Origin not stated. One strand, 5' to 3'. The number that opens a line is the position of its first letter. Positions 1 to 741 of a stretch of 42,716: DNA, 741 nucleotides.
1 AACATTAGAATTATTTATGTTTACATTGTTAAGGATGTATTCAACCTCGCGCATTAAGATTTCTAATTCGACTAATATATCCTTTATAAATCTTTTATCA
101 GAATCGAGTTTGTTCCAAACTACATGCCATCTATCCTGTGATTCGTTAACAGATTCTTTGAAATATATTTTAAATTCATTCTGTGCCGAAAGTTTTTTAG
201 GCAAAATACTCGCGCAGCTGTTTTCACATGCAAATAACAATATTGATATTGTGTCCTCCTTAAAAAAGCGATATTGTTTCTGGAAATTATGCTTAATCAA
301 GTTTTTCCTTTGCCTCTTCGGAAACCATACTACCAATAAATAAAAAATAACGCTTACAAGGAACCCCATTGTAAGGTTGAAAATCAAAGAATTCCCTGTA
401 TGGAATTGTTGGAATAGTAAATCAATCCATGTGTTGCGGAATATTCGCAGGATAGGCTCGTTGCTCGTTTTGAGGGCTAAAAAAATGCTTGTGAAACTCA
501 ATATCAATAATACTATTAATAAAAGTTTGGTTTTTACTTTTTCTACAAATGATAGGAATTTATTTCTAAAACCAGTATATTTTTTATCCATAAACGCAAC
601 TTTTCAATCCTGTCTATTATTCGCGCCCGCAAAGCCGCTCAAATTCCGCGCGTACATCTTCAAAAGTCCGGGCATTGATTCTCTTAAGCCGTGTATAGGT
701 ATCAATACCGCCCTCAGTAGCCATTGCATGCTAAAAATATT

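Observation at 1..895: Two unannotated genes ride behind the Type III R-M operon: a small ORF and a two-TM protein, both missing from the ORF track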

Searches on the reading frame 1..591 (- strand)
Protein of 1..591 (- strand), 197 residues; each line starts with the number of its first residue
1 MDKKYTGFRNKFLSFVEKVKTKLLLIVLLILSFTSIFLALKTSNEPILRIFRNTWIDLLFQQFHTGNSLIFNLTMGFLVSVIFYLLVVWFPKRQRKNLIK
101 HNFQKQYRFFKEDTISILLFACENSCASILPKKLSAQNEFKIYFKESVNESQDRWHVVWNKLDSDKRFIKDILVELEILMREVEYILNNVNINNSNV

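Call 6: search_protein_families(library=pfam, proteins=[window:1-591:-], max_evalue=1)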
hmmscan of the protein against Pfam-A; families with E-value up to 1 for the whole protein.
window:1-591:- (197 aa): 1 family
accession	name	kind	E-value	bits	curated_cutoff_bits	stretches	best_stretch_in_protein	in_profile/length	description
PF02378.23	PTS_EIIC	-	0.0056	16.2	30.7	1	25-117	84-158/319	Phosphotransferase system, EIIC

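Call 7: search_protein_families(library=padloc, proteins=[window:1-591:-], max_evalue=1)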
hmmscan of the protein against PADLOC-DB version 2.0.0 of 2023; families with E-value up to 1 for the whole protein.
window:1-591:- (197 aa): 0 families

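Call 8: search_protein_families(library=ncbifam, proteins=[window:1-591:-], max_evalue=1)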
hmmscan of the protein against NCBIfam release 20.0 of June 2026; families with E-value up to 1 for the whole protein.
window:1-591:- (197 aa): 2 families
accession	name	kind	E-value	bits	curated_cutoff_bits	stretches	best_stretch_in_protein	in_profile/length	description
NF033218.1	anchor_AmaP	equivalog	0.0079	16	55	1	19-101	4-81/166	alkaline shock response membrane anchor protein AmaP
NF041554.1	SA1362_fam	subfamily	0.06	13.5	42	1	58-107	16-61/70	SA1362 family protein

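Call 9: search_protein_families(library=phrogs, proteins=[window:1-591:-], max_evalue=1)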
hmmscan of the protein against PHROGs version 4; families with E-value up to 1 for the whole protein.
window:1-591:- (197 aa): 2 families
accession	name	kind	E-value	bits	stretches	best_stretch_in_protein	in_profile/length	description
phrog_27396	-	unknown function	0.023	15.9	1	73-103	15-44/111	-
phrog_24911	-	unknown function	0.056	14.8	0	166-185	2-21/68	-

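Call 10: find_homologous_proteins(query=window:1-591:-)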
Query window:1-591:- (197 aa): 61 proteins with E <= 0.001 among 323 candidates.
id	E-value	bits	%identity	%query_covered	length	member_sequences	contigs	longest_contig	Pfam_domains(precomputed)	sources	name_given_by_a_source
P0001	5.6e-63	230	65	87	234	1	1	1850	-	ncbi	-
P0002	6.5e-62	226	66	87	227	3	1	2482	-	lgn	-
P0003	1.7e-60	222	60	87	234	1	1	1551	-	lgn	-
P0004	7.9e-60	220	57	90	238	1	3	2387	-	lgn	-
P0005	2.8e-59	218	62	91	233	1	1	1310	-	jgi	jgi:hypothetical protein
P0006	3.4e-59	218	63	87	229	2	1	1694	-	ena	-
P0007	4.1e-59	217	56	90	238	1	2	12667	-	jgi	jgi:hypothetical protein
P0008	5.7e-59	217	63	87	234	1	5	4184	-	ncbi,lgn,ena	-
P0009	6.4e-59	217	59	91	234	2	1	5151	-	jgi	jgi:hypothetical protein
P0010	8.5e-59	216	62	87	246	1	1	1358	-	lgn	-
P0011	1.5e-58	215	60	82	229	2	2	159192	-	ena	-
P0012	1.5e-58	215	61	87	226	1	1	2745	-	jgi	jgi:hypothetical protein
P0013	2.7e-58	215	61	87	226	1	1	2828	-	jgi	jgi:hypothetical protein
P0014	4.2e-58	214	63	87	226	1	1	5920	-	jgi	jgi:hypothetical protein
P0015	6.3e-58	213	58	91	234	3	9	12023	-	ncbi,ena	-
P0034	3.0e-52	195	52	91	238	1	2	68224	-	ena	-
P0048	1.4e-48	183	51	87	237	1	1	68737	-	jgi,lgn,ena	-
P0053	5.9e-44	168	51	91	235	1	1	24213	-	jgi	-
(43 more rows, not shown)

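Call 21: find_encoding_contigs(protein=P0011, flank=8000, max_places=3)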
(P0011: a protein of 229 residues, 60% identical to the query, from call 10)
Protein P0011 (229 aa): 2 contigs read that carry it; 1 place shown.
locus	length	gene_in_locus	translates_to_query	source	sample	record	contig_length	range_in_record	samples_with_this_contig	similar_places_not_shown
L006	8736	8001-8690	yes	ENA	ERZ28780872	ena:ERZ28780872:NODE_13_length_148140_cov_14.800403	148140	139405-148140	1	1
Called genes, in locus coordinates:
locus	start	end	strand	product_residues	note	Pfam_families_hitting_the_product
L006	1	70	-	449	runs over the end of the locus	PF00072:Response_reg, PF00158:Sigma54_activat, PF14532:Sigma54_activ_2, PF00004:AAA (faint), PF07728:AAA_5 (weak), PF25601:AAA_lid_14, PF02954:HTH_8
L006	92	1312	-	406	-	PF08448:PAS_4, PF13426:PAS_9, PF00512:HisKA, PF02518:HATPase_c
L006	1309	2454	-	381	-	PF00465:Fe-ADH, PF13685:Fe-ADH_2 (weak), PF25137:ADH_Fe_C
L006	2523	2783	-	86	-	-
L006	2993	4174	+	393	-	PF00465:Fe-ADH, PF13685:Fe-ADH_2, PF25137:ADH_Fe_C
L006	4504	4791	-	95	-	PF07876:Dabb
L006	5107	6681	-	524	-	PF00083:Sugar_tr, PF07690:MFS_1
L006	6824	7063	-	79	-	PF14229:DUF4332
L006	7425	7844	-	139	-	-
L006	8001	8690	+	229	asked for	-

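Call 22: find_encoding_contigs(protein=P0034, flank=8000, max_places=3)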
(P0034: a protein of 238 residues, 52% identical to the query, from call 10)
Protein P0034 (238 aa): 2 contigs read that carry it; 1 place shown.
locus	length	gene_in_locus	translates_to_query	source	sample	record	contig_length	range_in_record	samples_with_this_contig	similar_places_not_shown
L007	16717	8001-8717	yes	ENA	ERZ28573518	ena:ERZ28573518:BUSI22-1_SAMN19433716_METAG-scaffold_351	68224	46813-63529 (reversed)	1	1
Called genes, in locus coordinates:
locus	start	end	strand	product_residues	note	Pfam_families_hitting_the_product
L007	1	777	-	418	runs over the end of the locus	PF01925:TauE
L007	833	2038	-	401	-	PF01590:GAF, PF13185:GAF_2, PF13492:GAF_3 (weak), PF00989:PAS (faint), PF08448:PAS_4, PF13426:PAS_9 (weak), PF00512:HisKA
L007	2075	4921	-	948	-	PF02613:Nitrate_red_del, PF04879:Molybdop_Fe4S4 (weak), PF00384:Molybdopterin, PF01568:Molydop_binding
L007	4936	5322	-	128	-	PF00072:Response_reg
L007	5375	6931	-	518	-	PF00989:PAS, PF13188:PAS_8 (weak), PF13426:PAS_9, PF00512:HisKA, PF02518:HATPase_c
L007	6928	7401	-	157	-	-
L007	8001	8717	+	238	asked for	-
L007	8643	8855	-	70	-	-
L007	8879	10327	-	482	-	PF00072:Response_reg, PF00158:Sigma54_activat, PF14532:Sigma54_activ_2, PF07728:AAA_5 (weak), PF25601:AAA_lid_14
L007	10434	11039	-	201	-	PF12654:DUF3786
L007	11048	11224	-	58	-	-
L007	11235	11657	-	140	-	-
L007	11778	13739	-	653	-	PF03063:Prismane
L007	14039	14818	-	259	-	PF01656:CbiA, PF02374:ArsA_ATPase (weak), PF10609:ParA (faint), PF13614:AAA_31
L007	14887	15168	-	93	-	-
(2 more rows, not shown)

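Call 23: find_encoding_contigs(protein=P0048, flank=8000, max_places=3)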
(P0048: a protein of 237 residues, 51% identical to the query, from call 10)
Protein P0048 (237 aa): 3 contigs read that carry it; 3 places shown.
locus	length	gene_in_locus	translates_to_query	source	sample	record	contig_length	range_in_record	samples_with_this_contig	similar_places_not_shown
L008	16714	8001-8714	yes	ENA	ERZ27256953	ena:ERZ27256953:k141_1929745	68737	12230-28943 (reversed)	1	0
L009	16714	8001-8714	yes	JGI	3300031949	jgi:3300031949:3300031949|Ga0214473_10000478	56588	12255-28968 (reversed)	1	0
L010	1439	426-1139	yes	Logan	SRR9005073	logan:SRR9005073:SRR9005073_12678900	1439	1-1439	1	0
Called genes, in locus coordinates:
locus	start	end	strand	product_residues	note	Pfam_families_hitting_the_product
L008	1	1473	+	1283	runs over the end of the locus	-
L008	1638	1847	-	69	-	-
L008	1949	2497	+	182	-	-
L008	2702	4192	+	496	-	PF00478:IMPDH, PF00571:CBS, PF03060:NMO, PF00977:His_biosynth (faint), PF01070:FMN_dh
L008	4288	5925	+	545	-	PF00117:GATase, PF07722:Peptidase_C26 (faint), PF02540:NAD_synthase (weak), PF00958:GMP_synt_C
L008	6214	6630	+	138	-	PF01909:NTP_transf_2, PF18765:Polbeta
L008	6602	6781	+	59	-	PF05168:HEPN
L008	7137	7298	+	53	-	PF22513:FitA-like_RHH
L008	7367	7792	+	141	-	PF01850:PIN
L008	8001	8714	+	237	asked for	-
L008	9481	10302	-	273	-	PF13392:HNH_3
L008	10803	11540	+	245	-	PF01569:PAP2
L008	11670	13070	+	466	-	PF13229:Beta_helix (weak)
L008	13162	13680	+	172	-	PF02498:Bro-N (faint)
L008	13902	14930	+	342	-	PF13385:Laminin_G_3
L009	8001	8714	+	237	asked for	-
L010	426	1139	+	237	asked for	-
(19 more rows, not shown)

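Call 37: search_protein_families(library=padloc, proteins=[P0001], max_evalue=0.1)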
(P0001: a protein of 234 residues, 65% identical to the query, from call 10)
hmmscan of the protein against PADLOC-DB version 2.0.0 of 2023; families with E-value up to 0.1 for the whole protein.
P0001 (234 aa): 0 families

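Call 38: predict_structure(alignment_id=A4)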
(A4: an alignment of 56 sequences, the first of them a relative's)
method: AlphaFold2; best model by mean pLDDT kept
length: 234 residues; sequences in the alignment: 56
mean_pLDDT: 84.6   pTM: 0.71
mean pLDDT of the five models: 84.6, 83.3, 82.4, 80.2, 77.0
residues with pLDDT >= 90: 82; 70-90: 129; 50-70: 21; < 50: 2
segments of 3 or more residues with pLDDT < 50: none
pLDDT, mean of each block of 10 residues (from residue 1): 66 86 72 70 77 88 89 88 94 95 80 92 91 87 89 95 90 84 90 73 88 79 83 86
secondary structure, 60 per line:
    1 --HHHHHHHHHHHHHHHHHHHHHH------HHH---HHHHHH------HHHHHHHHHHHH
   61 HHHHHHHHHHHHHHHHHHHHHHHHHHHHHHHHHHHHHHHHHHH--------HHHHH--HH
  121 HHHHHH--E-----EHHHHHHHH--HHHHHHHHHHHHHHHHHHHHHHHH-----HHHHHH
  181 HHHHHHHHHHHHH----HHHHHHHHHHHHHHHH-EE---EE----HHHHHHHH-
elements in order: H3-24 H37-42 H49-103 H112-116 H119-126 H136-143 H146-169 H175-193 H198-213 H226-233

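Call 45: fold_search(model_id=the predicted structure, library=pdb)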
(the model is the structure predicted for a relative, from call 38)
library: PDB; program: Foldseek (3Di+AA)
matches with E <= 10: 264; with E <= 0.001: 0
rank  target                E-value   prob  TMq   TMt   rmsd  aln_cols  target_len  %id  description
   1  8t5y                  4.5e-01  0.14  0.17  0.19  24.9       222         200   14  Structure of Rhodococcus sp. USK13 DarR(K44A)-cAMP complex (released 2023-11-01)
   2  8sua                  7.6e-01  0.09  0.16  0.18  24.7       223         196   11  Structure of M. baixiangningiae DarR-ligand complex (released 2023-11-01)
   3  8f0j_R                8.0e-01  0.11  0.20  0.14  26.3       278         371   13  Calcitonin Receptor in complex with Gs and Pramlintide analogue peptide San45 (released 2023-08-02)
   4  8svd_A                8.0e-01  0.08  0.15  0.17  24.1       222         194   10  Structure of M. baixiangningiae DarR-DNA complex reveals novel dimer-of-dimers DNA binding (released 2023-11-01)
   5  9vo0_F                8.4e-01  0.12  0.17  0.15  25.8       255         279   10  Cryo-EM structure of Gi coupled Sphingosine 1-phosphate receptor bound with Ponesimod (released 2026-01-28)
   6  8pcw_A                1.2e+00  0.15  0.21  0.15  19.1       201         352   14  Structure of Csm6' from Streptococcus thermophilus (released 2023-10-04)
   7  7zcv_A                1.2e+00  0.12  0.21  0.18  17.8       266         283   11  Rgg144 of Streptococcus pneumoniae (released 2022-06-01)
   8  6cwq_B                1.3e+00  0.09  0.18  0.14  25.8       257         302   13  X-ray crystal structure of Flavobacterium johnsoniae dimanganese(II) ribonucleotide reductase beta subunit (as-isolate (released 2018-04-18)
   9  8suk_B                1.3e+00  0.07  0.15  0.17  24.3       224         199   12  Structure of Rhodococcus sp. USK13 DarR-c-di-AMP complex (released 2023-11-01)
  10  7ran_A                1.5e+00  0.06  0.14  0.13  23.7       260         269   11  5-HT2AR bound to a novel agonist in complex with a mini-Gq protein and an active-state stabilizing single-chain variab (released 2022-07-06)
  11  5an8_A                1.6e+00  0.07  0.16  0.09  22.6       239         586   15  Cryo-electron microscopy structure of rabbit TRPV2 ion channel (released 2015-12-23)
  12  5tvn                  1.7e+00  0.10  0.22  0.16  17.3       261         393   13  Crystal structure of the LSD-bound 5-HT2B receptor (released 2017-02-01)
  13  9o7z_B                1.8e+00  0.08  0.21  0.07  30.5       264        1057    9  Cryo-EM structure of apo rabbit TRPM3 having 1 resting and 3 activated subunits at 18 degrees Celsius (released 2025-12-17)
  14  5v54_A                2.1e+00  0.18  0.26  0.18  16.9       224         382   10  Crystal structure of 5-HT1B receptor in complex with methiothepin (released 2018-02-07)
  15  7jh6_A                2.1e+00  0.16  0.20  0.26  15.9       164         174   15  De novo designed two-domain di-Zn(II) and porphyrin-binding protein (released 2020-12-09)
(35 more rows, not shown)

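Call 51: search_protein_families(library=pfam, alignment_id=A4, max_evalue=1)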
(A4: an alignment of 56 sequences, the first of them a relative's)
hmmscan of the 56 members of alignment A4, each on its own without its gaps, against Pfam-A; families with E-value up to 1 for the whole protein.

A. member 1, P0001 (234 aa): 1 family
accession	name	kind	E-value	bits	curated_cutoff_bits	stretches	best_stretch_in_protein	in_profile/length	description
PF15179.11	Myc_target_1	-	0.19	12.1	31.1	1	53-92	25-66/193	Myc target protein 1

B. families by the number of members that match (of 56 scanned): 29 families (the first 25 are shown)
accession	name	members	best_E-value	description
PF15179.11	Myc_target_1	7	0.041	Myc target protein 1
PF01153.25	Glypican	4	0.023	Glypican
PF01292.26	Ni_hydr_CYTB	4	0.038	Prokaryotic cytochrome b561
PF04039.18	MnhB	4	0.069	Domain related to MnhB subunit of Na+/H+ antiporter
PF07331.16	TctB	3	0.012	Tripartite tricarboxylate transporter TctB family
PF06305.16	LapA_dom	3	0.052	Lipopolysaccharide assembly protein A domain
PF02378.23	PTS_EIIC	2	0.0056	Phosphotransferase system, EIIC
PF10372.14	CdaS_N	2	0.046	Diadenylate cyclase CdaS, N-terminal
PF17948.6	DnaT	2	0.078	DnaT DNA-binding domain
PF04612.17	T2SSM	2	0.11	Type II secretion system (T2SS), protein M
PF06609.19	TRI12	2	0.11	Fungal trichothecene efflux pump (TRI12)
PF09633.15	DUF2023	1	0.0012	Protein of unknown function (DUF2023)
PF03899.21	ATP-synt_I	1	0.015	ATP synthase I chain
PF04399.18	Glutaredoxin2_C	1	0.027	Glutaredoxin 2, C terminal domain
PF13687.11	DUF4153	1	0.034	Domain of unknown function (DUF4153)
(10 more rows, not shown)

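Call 52: search_solved_structures(query=A4, max_evalue=10)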
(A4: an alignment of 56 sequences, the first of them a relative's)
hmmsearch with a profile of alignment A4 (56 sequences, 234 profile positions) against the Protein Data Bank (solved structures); distinct sequences matched with E-value up to 10: 2.
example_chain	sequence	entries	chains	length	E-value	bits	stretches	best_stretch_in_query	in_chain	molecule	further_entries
5b23_A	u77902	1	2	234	0.33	13.4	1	88-173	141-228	Uncharacterized protein Sortase B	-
2cjj_A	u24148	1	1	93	1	11.8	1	117-167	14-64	RADIALIS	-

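Call 75: find_related_loci(query=A4, collection=genome_contigs, flank=8000)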
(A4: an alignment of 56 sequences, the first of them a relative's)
Query A4 (234 aa) in genome_contigs; peptide patterns used: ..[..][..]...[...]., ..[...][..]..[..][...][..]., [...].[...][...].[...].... (x = any residue, [..] = any of these).
79 stretches matched a pattern; 8 encode a relative of the query (tblastn E <= 1e-3); 8 distinct loci.
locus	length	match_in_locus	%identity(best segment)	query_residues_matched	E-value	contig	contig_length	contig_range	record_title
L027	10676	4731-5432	81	1-234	9e-127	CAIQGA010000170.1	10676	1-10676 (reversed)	MAG: uncultured Chlorobiaceae bacterium isolate Day6-4_bin-310 genome assembly, contig: bin-310:170/234, whole genome sh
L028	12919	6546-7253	58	1-234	1e-91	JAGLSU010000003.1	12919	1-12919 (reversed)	MAG: Planctomycetota bacterium isolate RS_9_64 ROV157_9.bin.64.fa_3, whole genome shotgun sequence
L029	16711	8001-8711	62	1-234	4e-89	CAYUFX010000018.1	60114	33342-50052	MAG TPA_asm: uncultured Pirellulales bacterium isolate binchicken_co89_457 genome assembly, contig: NODE_570_length_6011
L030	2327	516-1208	52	4-234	2e-80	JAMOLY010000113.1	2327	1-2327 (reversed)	MAG: Thiomicrorhabdus sp. isolate 4281-140_maxbin2_scaf2bin.065_VB 4281-140_scaffold_27709_c1, whole genome shotgun sequ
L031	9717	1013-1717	52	1-234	8e-78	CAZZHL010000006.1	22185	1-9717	MAG TPA_asm: uncultured Pirellulales bacterium isolate binchicken_co34_270 genome assembly, contig: NODE_3603_length_221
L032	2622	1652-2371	47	2-234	2e-65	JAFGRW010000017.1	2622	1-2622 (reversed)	MAG: Spirochaetes bacterium isolate Zod_Metabat.857 k87_1298707, whole genome shotgun sequence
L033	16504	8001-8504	51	65-234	2e-52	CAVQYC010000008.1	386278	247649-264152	MAG: uncultured delta proteobacterium isolate MFD01828.bin.1.64 genome assembly, contig: contig_26260, whole genome shot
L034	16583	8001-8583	35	28-227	4e-19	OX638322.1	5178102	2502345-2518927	MAG: Candidatus Binatia bacterium isolate fc306077-a6e0-4751-8727-9b45b52cfb09 genome assembly, chromosome: 1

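Call 79: search_protein_families(library=pfam, alignment_id=A8, max_evalue=0.00001)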
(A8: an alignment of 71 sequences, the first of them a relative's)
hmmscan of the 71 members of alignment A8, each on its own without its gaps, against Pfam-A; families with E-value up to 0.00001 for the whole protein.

A. member 1, L027:3264-3710:+ (148 aa): 0 families

B. families by the number of members that match (of 71 scanned): 68 families (the first 25 are shown)
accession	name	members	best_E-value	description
PF00296.26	Bac_luciferase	2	3.1e-73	Luciferase-like monooxygenase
PF19051.5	GFO_IDH_MocA_C2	2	7.5e-41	Oxidoreductase family, C-terminal alpha/beta domain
PF01408.29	GFO_IDH_MocA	2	4.4e-20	Oxidoreductase family, NAD-binding Rossmann fold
PF02538.19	Hydantoinase_B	1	1.9e-137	Hydantoinase B/oxoprolinase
PF00393.24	6PGD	1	3.6e-137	6-phosphogluconate dehydrogenase, C-terminal domain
PF00113.28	Enolase_C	1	4e-121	Enolase, C-terminal TIM barrel domain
PF00180.25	Iso_dh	1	2.2e-93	Isocitrate/isopropylmalate dehydrogenase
PF01968.24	Hydantoinase_A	1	3.6e-79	Hydantoinase/oxoprolinase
PF00884.28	Sulfatase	1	3e-62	Sulfatase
PF03952.21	Enolase_N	1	1.8e-55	Enolase, N-terminal domain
PF01326.24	PPDK_N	1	1.8e-54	Pyruvate phosphate dikinase, AMP/ATP-binding domain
PF00005.33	ABC_tran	1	3.6e-54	ABC transporter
PF07690.21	MFS_1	1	1.5e-52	Major Facilitator Superfamily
PF05378.19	Hydant_A_N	1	1e-51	Hydantoinase/oxoprolinase N-terminal region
PF02390.23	Methyltransf_4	1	1e-45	Putative methyltransferase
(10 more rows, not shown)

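Call 80: search_protein_families(library=padloc, alignment_id=A8, max_evalue=0.00001)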
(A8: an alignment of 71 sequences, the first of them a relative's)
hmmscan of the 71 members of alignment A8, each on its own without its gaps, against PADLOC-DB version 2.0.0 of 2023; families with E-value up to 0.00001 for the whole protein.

A. member 1, L027:3264-3710:+ (148 aa): 0 families

B. families by the number of members that match (of 71 scanned): 38 families (the first 25 are shown)
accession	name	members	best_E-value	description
PDLC04134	mad2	3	6.5e-13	mads_2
PDLC01078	C3a156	2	2.8e-20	oxidoreductase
PDLC04135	mad3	1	2.8e-51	mads_3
PDLC03979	PD-Lambda-2_A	1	4.5e-29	-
PDLC03981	PD-Lambda-2_A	1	5.5e-24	-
PDLC00661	HmaB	1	4.6e-21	DNA-adenine methylase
PDLC00660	HmaB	1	6.5e-21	DNA-adenine methylase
PDLC02541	PglX|PglXI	1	4.3e-20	PglXI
PDLC04140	mad8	1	6.9e-18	mads_8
PDLC03982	PD-Lambda-2_B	1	1.8e-17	-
PDLC02980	AriA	1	4.6e-17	-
PDLC02189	DUF1156_MTase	1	9.9e-17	-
PDLC03233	MTase_II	1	3e-13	Type II methyltransferase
PDLC04164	AriA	1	3.6e-12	-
PDLC03352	MTase_II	1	1.1e-11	Type II methyltransferase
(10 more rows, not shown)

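Call 84: search_dna_similar(query=P0001, collection=phages, mode=protein, max_evalue=0.001, max_rows=10)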
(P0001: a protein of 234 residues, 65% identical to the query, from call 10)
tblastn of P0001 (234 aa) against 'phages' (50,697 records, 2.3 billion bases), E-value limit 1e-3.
No match.

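Call 85: search_dna_similar(query=P0001, collection=plasmids, mode=protein, max_evalue=0.001, max_rows=10)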
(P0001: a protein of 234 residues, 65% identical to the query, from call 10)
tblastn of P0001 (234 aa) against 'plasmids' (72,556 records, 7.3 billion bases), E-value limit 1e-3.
Records with a match: 1; places in all: 1; records where one place covers at least 80% of the query: 0.
Best place of each record, by identity: <60% 1.
By first word of the organism name: Neorhizobium 1.
By predicted mobility (MOB-suite, as given by PLSDB): non-mobilizable 1.
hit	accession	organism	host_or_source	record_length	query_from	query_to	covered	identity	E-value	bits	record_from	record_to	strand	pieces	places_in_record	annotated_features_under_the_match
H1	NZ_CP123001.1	Neorhizobium petrolearium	single cell,petroleum contaminated soil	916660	50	233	79%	27.1%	6e-15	81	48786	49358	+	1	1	hypothetical protein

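Call 86: get_annotated_region(hit=H1, flank=7000)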
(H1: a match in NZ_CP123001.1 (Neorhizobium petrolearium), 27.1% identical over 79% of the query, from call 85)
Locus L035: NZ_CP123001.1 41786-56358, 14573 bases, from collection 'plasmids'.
description: Neorhizobium petrolearium strain OS53 plasmid unnamed1, complete sequence
organism: Neorhizobium petrolearium (NCBI taxid 515361)
taxonomy: Bacteria; Pseudomonadota; Alphaproteobacteria; Hyphomicrobiales; Rhizobiaceae; Neorhizobium; Neorhizobium petrolearium
host: -; source: single cell,petroleum contaminated soil; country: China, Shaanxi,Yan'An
typing (MOB-suite, as given by PLSDB): non-mobilizable
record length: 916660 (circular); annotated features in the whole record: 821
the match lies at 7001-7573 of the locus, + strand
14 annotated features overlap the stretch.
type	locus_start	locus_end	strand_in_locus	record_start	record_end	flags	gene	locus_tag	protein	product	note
CDS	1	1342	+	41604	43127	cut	-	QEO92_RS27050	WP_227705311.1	sugar ABC transporter ATP-binding protein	-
CDS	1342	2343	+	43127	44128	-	-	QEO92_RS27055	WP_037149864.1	ABC transporter permease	GO:0008643 - carbohydrate transport [Evidence IEA]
CDS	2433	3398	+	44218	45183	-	-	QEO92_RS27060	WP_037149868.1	substrate-binding domain-containing protein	-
CDS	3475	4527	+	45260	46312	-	-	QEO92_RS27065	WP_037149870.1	sugar phosphate isomerase/epimerase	-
CDS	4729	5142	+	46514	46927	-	-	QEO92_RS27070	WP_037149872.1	DUF2442 domain-containing protein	-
CDS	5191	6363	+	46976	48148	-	-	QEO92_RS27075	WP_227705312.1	Gfo/Idh/MocA family oxidoreductase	-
CDS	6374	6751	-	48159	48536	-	-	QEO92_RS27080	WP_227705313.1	transcriptional regulator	-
CDS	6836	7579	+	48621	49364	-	-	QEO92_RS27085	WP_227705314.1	hypothetical protein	-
CDS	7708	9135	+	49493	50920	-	-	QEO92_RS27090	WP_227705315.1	GH1 family beta-glucosidase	GO:0030245 - cellulose catabolic process [Evidence IEA]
CDS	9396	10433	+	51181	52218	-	-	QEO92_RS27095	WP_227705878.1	ATP-binding cassette domain-containing protein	-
CDS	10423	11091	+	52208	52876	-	-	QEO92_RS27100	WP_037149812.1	methionine ABC transporter permease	GO:0048473 - D-methionine transport [Evidence IEA]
CDS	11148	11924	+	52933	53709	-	-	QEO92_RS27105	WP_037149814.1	MetQ/NlpA family ABC transporter substrate-binding protein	-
CDS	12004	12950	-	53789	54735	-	-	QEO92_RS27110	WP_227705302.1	IS630 family transposase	-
CDS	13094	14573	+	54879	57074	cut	-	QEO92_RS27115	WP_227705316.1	EAL domain-containing protein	-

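Call 89: find_related_loci(query=A4, collection=viral_contigs, flank=5000)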
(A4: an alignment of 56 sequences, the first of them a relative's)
Query A4 (234 aa) in viral_contigs; peptide patterns used: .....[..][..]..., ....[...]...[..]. (x = any residue, [..] = any of these).
53 stretches matched a pattern; 1 encode a relative of the query (tblastn E <= 1e-3); 1 distinct loci.
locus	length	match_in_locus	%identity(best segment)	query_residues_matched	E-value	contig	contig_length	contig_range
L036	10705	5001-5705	51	1-234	5e-76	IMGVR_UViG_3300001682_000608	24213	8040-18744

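Call 90: find_encoding_contigs(protein=P0053, flank=10000, max_places=2)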
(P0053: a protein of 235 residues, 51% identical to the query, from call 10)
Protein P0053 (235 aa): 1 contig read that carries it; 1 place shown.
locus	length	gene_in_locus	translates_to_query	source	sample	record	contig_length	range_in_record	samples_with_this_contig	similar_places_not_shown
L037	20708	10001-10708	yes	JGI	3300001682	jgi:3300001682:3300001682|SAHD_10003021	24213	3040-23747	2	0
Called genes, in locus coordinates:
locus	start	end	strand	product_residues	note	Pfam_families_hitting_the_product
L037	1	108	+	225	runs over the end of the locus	PF00196:GerE (weak)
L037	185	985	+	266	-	PF12684:DUF3799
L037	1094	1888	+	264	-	PF13479:AAA_24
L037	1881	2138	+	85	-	-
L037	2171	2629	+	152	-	PF05037:DUF669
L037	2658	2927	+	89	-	-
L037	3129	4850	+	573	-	PF00270:DEAD, PF04851:ResIII, PF00271:Helicase_C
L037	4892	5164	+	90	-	-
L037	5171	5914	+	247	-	PF01170:UPF0020 (faint), PF01555:N6_N4_Mtase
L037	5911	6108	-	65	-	PF00313:CSD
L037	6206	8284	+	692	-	PF09250:Prim-Pol, PF08708:PriCT_1, PF13148:DUF3987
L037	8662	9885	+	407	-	PF02195:ParB_N, PF01555:N6_N4_Mtase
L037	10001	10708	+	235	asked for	-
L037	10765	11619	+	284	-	-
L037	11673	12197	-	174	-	PF05066:HARE-HTH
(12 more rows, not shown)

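Call 101: fold_search(model_id=the predicted structure, library=viral)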
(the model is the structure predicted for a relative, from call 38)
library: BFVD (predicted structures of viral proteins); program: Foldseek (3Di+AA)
matches with E <= 10: 231; with E <= 0.001: 0
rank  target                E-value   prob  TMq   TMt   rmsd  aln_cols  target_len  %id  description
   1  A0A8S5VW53            1.6e-02  0.99  0.34  0.30   9.9       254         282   12  (no name in the UniProt tables at hand)
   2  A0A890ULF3            2.8e-01  0.84  0.34  0.24  16.0       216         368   15  (no name in the UniProt tables at hand)
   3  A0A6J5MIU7            3.0e-01  0.28  0.22  0.11  16.6       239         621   12  Uncharacterized protein [uncultured Caudovirales phage]
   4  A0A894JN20            4.2e-01  0.54  0.32  0.23  10.3       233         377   11  (no name in the UniProt tables at hand)
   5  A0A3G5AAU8            5.5e-01  0.13  0.17  0.17  19.4       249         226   13  Uncharacterized protein [Hyperionvirus sp.]
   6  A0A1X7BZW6            6.1e-01  0.14  0.20  0.07  20.1       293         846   10  (no name in the UniProt tables at hand)
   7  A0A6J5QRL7            6.1e-01  0.12  0.16  0.11  15.6       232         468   10  Uncharacterized protein [uncultured Caudovirales phage]
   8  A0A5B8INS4            7.7e-01  0.14  0.18  0.17  24.7       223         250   16  Uncharacterized protein [Mimiviridae sp. ChoanoV1]
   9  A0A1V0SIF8            8.5e-01  0.20  0.21  0.12  13.8       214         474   10  Uncharacterized protein [Klosneuvirus KNV1]
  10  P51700                8.9e-01  0.16  0.22  0.24  13.7       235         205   10  Uncharacterized 23.2 kDa protein in int-C1 intergenic region [Haemophilus phage HP1 (strain HP1c1)]
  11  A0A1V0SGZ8            9.3e-01  0.13  0.18  0.13  20.6       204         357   12  Uncharacterized protein [Hokovirus HKV1]
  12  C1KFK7                1.1e+00  0.51  0.24  0.44   8.8       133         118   18  Uncharacterized protein [Lactobacillus phage Lb338-1]
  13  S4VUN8                1.2e+00  0.20  0.26  0.12  26.4       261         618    8  SMC N incomplete domain containing protein [Pandoravirus salinus]
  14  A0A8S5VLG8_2          1.4e+00  0.12  0.20  0.07  26.8       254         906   11  (no name in the UniProt tables at hand)
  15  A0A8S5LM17            1.4e+00  0.09  0.15  0.15  15.6       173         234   11  Uncharacterized protein [Podoviridae sp. ctiuS14]
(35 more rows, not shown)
